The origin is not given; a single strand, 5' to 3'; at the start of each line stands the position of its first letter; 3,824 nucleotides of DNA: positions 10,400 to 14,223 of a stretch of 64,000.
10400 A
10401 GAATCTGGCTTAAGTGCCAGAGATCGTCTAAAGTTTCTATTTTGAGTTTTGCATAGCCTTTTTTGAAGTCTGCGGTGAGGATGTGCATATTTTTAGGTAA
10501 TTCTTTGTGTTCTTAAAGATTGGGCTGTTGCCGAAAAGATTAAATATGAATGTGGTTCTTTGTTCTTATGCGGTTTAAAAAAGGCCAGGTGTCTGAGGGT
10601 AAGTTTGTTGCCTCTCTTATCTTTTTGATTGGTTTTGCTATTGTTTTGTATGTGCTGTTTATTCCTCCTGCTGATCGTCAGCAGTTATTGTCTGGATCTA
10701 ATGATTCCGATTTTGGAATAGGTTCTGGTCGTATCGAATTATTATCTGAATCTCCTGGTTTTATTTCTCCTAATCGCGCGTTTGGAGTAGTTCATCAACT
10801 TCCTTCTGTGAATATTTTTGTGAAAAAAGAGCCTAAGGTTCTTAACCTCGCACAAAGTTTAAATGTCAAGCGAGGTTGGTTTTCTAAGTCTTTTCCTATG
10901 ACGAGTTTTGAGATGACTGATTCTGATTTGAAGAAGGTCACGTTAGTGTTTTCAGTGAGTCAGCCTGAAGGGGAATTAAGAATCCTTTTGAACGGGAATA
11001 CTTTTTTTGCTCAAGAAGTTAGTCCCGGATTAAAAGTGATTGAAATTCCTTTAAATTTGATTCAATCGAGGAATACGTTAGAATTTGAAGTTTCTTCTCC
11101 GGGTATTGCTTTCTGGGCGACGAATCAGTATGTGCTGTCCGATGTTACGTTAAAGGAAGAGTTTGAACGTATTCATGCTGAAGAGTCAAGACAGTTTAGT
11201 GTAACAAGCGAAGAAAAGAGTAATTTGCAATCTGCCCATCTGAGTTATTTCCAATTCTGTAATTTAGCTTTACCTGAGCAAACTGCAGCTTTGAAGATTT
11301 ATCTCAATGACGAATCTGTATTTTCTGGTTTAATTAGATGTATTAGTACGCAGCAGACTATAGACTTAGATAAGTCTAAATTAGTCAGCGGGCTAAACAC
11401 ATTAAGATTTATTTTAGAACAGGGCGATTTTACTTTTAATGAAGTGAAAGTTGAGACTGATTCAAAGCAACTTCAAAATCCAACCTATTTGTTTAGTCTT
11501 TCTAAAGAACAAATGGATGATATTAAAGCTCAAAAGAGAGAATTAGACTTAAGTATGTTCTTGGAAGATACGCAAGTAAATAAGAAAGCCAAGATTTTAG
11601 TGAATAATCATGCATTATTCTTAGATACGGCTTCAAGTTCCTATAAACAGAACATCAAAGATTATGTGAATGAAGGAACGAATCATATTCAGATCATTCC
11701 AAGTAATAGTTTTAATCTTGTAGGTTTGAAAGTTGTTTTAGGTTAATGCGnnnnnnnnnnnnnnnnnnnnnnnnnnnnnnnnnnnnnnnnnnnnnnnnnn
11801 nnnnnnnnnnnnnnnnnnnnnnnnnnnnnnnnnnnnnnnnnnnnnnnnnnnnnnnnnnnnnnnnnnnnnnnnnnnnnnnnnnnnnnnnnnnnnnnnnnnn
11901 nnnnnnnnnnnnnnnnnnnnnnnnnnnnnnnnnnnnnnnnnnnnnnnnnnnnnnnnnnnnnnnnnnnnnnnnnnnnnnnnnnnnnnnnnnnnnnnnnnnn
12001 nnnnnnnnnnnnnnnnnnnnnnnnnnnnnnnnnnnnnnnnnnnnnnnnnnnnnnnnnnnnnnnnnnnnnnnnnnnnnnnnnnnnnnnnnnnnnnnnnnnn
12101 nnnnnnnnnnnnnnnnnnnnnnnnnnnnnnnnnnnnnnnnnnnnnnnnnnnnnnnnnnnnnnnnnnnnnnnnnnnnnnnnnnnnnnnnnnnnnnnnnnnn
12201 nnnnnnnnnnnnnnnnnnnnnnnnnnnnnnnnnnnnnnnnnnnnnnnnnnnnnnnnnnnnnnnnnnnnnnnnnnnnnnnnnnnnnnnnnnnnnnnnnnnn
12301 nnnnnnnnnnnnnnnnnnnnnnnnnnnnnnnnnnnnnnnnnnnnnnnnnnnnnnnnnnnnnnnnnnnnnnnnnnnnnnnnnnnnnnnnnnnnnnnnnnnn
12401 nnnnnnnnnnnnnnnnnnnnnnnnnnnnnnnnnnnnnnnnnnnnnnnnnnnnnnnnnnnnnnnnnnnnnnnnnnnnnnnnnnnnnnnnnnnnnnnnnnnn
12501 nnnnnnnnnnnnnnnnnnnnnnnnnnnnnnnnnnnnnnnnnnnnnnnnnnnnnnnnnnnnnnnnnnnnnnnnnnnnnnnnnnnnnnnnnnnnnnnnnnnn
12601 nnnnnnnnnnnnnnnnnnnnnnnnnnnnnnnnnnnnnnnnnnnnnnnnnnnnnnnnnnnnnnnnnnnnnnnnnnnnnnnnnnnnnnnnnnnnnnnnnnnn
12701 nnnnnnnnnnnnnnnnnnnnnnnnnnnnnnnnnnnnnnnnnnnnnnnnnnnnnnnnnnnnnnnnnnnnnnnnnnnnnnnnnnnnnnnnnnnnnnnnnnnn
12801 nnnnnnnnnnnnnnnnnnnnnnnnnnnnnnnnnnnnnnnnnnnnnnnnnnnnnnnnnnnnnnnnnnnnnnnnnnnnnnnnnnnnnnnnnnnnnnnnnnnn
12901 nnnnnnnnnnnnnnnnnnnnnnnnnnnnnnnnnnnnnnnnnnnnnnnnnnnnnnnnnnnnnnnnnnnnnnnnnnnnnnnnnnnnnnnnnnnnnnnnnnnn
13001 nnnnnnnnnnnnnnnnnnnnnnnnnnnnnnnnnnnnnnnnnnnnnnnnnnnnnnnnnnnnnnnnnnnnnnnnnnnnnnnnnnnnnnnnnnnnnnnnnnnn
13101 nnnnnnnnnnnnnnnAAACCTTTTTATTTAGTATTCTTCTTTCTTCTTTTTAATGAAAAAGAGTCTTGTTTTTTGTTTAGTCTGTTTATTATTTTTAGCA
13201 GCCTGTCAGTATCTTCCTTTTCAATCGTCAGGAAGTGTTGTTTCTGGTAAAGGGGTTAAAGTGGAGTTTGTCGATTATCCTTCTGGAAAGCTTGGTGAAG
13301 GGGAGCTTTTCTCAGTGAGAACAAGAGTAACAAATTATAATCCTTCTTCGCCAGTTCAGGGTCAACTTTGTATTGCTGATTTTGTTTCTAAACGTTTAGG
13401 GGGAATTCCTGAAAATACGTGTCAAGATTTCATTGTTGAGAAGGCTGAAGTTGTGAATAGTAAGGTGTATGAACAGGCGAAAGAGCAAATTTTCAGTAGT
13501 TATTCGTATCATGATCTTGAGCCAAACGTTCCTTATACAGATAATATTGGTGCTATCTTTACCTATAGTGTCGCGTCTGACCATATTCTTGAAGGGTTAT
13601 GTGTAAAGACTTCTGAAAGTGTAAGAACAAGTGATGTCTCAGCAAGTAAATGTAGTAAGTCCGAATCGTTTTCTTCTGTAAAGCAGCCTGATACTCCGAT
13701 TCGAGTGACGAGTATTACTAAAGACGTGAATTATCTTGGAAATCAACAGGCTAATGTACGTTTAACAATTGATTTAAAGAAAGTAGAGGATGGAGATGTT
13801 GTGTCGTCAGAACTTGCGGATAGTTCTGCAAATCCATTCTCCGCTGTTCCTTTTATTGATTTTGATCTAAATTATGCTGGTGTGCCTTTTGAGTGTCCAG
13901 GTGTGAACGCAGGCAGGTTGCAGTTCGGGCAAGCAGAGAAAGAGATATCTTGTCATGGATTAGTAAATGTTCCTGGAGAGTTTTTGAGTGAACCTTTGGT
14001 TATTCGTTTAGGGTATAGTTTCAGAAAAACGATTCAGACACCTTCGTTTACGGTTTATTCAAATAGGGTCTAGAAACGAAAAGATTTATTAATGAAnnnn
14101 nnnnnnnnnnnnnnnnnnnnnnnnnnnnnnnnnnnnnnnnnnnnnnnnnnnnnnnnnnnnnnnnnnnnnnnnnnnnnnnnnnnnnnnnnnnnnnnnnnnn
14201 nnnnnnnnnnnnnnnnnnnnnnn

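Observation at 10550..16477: Six-gene operon of uncharacterised proteins: two pilin-like proteins, two paralogous lipoproteins and two cytoplasmic proteins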

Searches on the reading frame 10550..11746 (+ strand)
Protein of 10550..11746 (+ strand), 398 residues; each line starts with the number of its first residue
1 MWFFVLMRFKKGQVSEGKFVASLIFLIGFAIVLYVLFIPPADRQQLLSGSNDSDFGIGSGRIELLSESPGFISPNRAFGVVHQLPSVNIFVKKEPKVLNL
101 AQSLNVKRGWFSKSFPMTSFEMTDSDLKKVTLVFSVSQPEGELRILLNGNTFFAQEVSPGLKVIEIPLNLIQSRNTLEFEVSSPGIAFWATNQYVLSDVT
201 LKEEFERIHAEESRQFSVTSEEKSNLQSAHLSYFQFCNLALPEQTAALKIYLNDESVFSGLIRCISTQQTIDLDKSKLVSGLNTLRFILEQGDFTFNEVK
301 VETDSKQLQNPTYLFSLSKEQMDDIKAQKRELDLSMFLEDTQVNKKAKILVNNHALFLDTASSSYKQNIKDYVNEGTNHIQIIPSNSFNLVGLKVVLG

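Call 6: search_protein_families(library=pfam, proteins=[window:10550-11746:+], max_evalue=1)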
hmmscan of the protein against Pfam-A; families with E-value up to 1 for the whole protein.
window:10550-11746:+ (398 aa): 4 families
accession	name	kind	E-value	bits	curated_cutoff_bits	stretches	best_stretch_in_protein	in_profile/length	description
PF03170.19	BcsB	-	0.002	17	21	1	209-291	23-106/606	Bacterial cellulose synthase subunit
PF14683.12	CBM-like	-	0.066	13.5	27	0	243-288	102-141/160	Polysaccharide lyase family 4, domain III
PF02837.24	Glyco_hydro_2_N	-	0.068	13.5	28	1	340-382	88-131/169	Glycosyl hydrolases family 2, sugar binding domain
PF25527.1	GBD-like_ZMIZ1_ZMIZ2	-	0.12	13.2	26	1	314-384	28-108/126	ZMIZ1/ZMIZ2 GBD-like domain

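Call 7: search_protein_families(library=ncbifam, proteins=[window:10550-11746:+], max_evalue=1)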
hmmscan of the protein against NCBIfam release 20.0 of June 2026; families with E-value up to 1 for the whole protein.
window:10550-11746:+ (398 aa): 1 family
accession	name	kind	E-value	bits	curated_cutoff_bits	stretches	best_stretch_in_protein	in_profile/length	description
NF045579.1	rhamnoside_JR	domain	0.017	15.3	50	1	325-387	50-111/123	glycosylhydrolase-like jelly roll fold domain-containing protein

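Call 23: find_homologous_proteins(query=window:10550-11746:+, max_evalue=0.001)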
Query window:10550-11746:+ (398 aa): 46 proteins with E <= 0.001 among 4484 candidates.
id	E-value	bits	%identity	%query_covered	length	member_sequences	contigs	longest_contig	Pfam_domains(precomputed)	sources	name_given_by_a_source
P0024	9.5e-251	849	100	98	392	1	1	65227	-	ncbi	-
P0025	2.1e-165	568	67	98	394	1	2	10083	-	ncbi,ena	-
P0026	1.3e-162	559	65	97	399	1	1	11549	-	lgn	-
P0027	1.1e-160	553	64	98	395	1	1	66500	PF03170.20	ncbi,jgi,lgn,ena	ncbi:MAG: hypothetical protein WC595_01930 [Candidatus Nanoarchaeia archaeon]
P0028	1.1e-149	517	59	98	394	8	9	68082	-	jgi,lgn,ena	-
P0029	1.2e-149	517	61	97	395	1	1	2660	-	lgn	-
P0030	1.7e-113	398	49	98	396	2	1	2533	-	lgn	-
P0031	3.9e-111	390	46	98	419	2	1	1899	-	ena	-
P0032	1.6e-108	381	47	98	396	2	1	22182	-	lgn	-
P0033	2.9e-108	380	46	98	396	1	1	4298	PF03170.20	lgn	-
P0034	5.6e-108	379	47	98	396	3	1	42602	PF03170.20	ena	-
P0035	9.8e-108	379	47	98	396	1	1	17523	-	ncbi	-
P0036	7.8e-107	376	47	98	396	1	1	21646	-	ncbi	-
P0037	5.4e-106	373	46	98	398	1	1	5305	-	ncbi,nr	ncbi:hypothetical protein HZB00_00305 [Candidatus Woesearchaeota archaeon]|nr:hypothetical protein [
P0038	1.9e-105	371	45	98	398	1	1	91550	-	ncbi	-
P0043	1.5e-102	362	45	98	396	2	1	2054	PF03170.20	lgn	-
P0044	1.9e-102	361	47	96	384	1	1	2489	PF03170.20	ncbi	-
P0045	3.0e-102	361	47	92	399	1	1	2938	PF03170.20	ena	-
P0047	6.0e-102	360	44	92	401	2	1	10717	PF03170.20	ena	-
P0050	2.6e-96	341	41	98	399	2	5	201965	PF03170.20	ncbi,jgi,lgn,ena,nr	ncbi:MAG TPA: hypothetical protein VJI68_00195 [Candidatus Nanoarchaeia archaeon]|nr:hypothetical pr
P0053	6.1e-93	330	41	98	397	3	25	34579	PF03170.20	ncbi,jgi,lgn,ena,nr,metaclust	ncbi:hypothetical protein J4440_06905 [Candidatus Woesearchaeota archaeon]|nr:hypothetical protein [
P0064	7.9e-52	195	33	95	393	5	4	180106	-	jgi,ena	-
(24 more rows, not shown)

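Call 27: search_solved_structures(query=A2, max_evalue=10, show_alignments=2)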
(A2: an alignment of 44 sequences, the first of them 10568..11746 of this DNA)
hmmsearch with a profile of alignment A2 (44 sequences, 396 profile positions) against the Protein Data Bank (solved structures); distinct sequences matched with E-value up to 10: 1.
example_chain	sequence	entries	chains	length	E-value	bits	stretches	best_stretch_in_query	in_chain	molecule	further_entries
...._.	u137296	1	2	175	0.64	11.9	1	288-341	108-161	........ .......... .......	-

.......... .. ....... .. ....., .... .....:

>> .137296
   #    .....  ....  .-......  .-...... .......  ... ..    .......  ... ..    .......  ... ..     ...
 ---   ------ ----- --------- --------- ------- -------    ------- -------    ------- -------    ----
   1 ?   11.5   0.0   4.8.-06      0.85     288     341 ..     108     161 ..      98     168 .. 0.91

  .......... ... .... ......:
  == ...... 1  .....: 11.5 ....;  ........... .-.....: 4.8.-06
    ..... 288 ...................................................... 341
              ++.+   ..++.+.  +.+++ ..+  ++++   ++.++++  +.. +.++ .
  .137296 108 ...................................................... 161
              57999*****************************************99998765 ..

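Call 29: search_protein_families(library=phrogs, proteins=[window:10568-11746:+], max_evalue=0.1)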
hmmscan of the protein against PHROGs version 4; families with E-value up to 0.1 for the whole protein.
window:10568-11746:+ (392 aa): 0 families

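Call 34: predict_structure(alignment_id=A2)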
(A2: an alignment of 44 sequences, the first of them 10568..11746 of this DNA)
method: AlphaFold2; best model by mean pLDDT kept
length: 392 residues; sequences in the alignment: 44
mean_pLDDT: 87.7   pTM: 0.45
mean pLDDT of the five models: 87.7, 87.2, 86.5, 86.4, 85.7
residues with pLDDT >= 90: 269; 70-90: 81; 50-70: 23; < 50: 19
segments of 3 or more residues with pLDDT < 50: 1-8, 42-52
pLDDT, mean of each block of 10 residues (from residue 1): 43 83 91 72 40 75 83 82 81 95 94 86 93 96 97 96 94 93 92 89 85 88 95 88 96 94 95 95 92 90 81 93 94 90 94 94 95 92 94 93
secondary structure, 60 per line:
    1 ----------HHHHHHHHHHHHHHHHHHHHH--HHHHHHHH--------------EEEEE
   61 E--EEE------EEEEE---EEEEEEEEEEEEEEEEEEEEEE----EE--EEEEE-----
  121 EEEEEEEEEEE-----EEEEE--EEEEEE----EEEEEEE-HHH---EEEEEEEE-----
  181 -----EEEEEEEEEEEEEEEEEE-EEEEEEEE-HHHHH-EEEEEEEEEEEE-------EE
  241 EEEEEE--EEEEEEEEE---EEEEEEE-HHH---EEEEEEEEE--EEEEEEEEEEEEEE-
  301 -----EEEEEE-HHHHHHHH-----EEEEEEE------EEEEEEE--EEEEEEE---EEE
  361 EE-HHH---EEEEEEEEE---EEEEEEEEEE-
elements in order: H11-31 H34-41 E56-61 E64-66 E73-77 E81-102 E111-115 E121-131 E137-141 E144-149 E154-160 E168-175 E186-203 E205-212 H214-218 E220-231 E239-246 E249-257 E261-267 E275-283 E286-299 E306-311 H313-320 E326-332 E339-345 E348-354 E358-362 E370-378 E382-391

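Call 38: fold_search(model_id=the predicted structure, library=pdb)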
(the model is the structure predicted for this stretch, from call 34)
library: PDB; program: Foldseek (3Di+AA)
matches with E <= 10: 1603; with E <= 0.001: 75
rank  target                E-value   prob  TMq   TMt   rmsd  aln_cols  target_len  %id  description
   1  8qqh_BBB              1.1e-08  1.00  0.18  0.08  35.0       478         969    8  Structure of beta-galactosidase from Desulfurococcus amyloliticus (released 2024-08-14)
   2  5x7o_A                7.1e-08  1.00  0.17  0.07  29.9       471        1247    8  Crystal structure of Paenibacillus sp. 598K alpha-1,6-glucosyltransferase (released 2017-07-26)
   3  8qqh_AAA              1.4e-07  1.00  0.18  0.08  35.7       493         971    8  Structure of beta-galactosidase from Desulfurococcus amyloliticus (released 2024-08-14)
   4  9fmt_B                4.2e-07  1.00  0.24  0.15  29.8       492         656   10  Cryo-EM structure of the BcsB hexameric crown from the E. coli cellulose secretion macrocomplex (released 2024-10-16)
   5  9fmt_D                9.1e-07  1.00  0.25  0.16  30.4       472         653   11  Cryo-EM structure of the BcsB hexameric crown from the E. coli cellulose secretion macrocomplex (released 2024-10-16)
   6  9fmt_C                1.0e-06  1.00  0.23  0.15  29.7       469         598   11  Cryo-EM structure of the BcsB hexameric crown from the E. coli cellulose secretion macrocomplex (released 2024-10-16)
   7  9fmt_A                1.1e-06  1.00  0.25  0.15  30.6       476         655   11  Cryo-EM structure of the BcsB hexameric crown from the E. coli cellulose secretion macrocomplex (released 2024-10-16)
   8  9fmt_F                1.6e-06  1.00  0.24  0.14  30.7       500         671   10  Cryo-EM structure of the BcsB hexameric crown from the E. coli cellulose secretion macrocomplex (released 2024-10-16)
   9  9fmt_E                1.7e-06  1.00  0.24  0.15  19.8       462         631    8  Cryo-EM structure of the BcsB hexameric crown from the E. coli cellulose secretion macrocomplex (released 2024-10-16)
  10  6yg8_A                2.3e-06  1.00  0.25  0.16  19.8       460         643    8  Cryo-EM structure of a BcsB pentamer in the context of an assembled Bcs macrocomplex (released 2021-02-24)
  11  6yg8_D                2.9e-06  1.00  0.24  0.15  21.1       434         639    9  Cryo-EM structure of a BcsB pentamer in the context of an assembled Bcs macrocomplex (released 2021-02-24)
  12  4w8j                  3.1e-06  0.99  0.15  0.06  22.1       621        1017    8  Structure of the full-length insecticidal protein Cry1Ac reveals intriguing details of toxin packaging into in vivo form (released 2014-09-17)
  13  7l2z_E                4.2e-06  1.00  0.25  0.15  30.8       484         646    8  Bacterial cellulose synthase BcsB hexamer (released 2021-03-24)
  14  5b4x_A                6.0e-06  1.00  0.18  0.11  19.9       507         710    8  Crystal structure of the ApoER2 ectodomain in complex with the Reelin R56 fragment (released 2017-04-26)
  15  6yg8_B                7.7e-06  1.00  0.25  0.16  30.7       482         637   10  Cryo-EM structure of a BcsB pentamer in the context of an assembled Bcs macrocomplex (released 2021-02-24)
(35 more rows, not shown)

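Call 44: find_encoding_contigs(protein=P0064, flank=10000, max_places=2)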
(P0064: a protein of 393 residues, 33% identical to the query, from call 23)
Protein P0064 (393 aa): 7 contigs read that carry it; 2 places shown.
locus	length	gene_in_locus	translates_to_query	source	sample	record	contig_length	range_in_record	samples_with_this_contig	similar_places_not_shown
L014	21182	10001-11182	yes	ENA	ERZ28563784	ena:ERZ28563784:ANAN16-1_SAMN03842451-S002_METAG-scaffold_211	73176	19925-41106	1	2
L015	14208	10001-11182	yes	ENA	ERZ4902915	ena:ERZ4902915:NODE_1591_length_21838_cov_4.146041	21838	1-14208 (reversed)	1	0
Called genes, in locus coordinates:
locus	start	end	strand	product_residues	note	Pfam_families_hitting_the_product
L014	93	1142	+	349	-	PF01142:TruD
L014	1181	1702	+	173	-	-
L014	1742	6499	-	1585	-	-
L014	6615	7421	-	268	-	PF01978:TrmB, PF11495:TrmB_EBD_N (weak)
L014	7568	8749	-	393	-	PF12799:LRR_4 (faint), PF23598:LRR_14 (weak)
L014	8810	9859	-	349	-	PF26356:Pelota_N, PF03465:eRF1_3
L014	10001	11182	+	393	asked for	-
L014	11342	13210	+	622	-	-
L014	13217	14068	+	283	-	-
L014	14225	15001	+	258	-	-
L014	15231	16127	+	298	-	-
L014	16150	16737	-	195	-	-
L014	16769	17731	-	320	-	PF03215:Rad17 (faint), PF05496:RuvB_N (weak), PF13173:AAA_14 (faint), PF00004:AAA, PF13177:DNA_pol3_delta2, PF08542:Rep_fac_C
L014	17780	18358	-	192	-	PF00300:His_Phos_1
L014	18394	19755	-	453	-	PF13638:PIN_4, PF02562:PhoH, PF13604:AAA_30 (weak)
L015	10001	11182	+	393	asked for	-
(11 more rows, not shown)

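Call 102: find_related_loci(query=A2, collection=viral_contigs, flank=8000)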
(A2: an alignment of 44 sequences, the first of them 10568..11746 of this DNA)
Query A2 (392 aa) in viral_contigs; peptide patterns used: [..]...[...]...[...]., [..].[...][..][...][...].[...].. (x = any residue, [..] = any of these).
222 stretches matched a pattern, but none encodes a relative of the query by tblastn (E <= 1e-3).

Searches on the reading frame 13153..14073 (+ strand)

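Call 6: search_protein_families(library=pfam, proteins=[window:13153-14073:+], max_evalue=1)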
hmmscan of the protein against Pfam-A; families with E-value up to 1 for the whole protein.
window:13153-14073:+ (306 aa): 0 families

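Call 7: search_protein_families(library=ncbifam, proteins=[window:13153-14073:+], max_evalue=1)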
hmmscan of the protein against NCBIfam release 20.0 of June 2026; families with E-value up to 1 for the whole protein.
window:13153-14073:+ (306 aa): 1 family
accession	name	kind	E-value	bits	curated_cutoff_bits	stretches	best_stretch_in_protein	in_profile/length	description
NF058647.1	lipo_LytA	equivalog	0.22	11.8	110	1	1-19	1-19/107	acidic lipoprotein LytA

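Call 29: search_protein_families(library=phrogs, proteins=[window:13153-14073:+], max_evalue=0.1)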
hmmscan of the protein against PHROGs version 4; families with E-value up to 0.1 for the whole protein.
window:13153-14073:+ (306 aa): 0 families
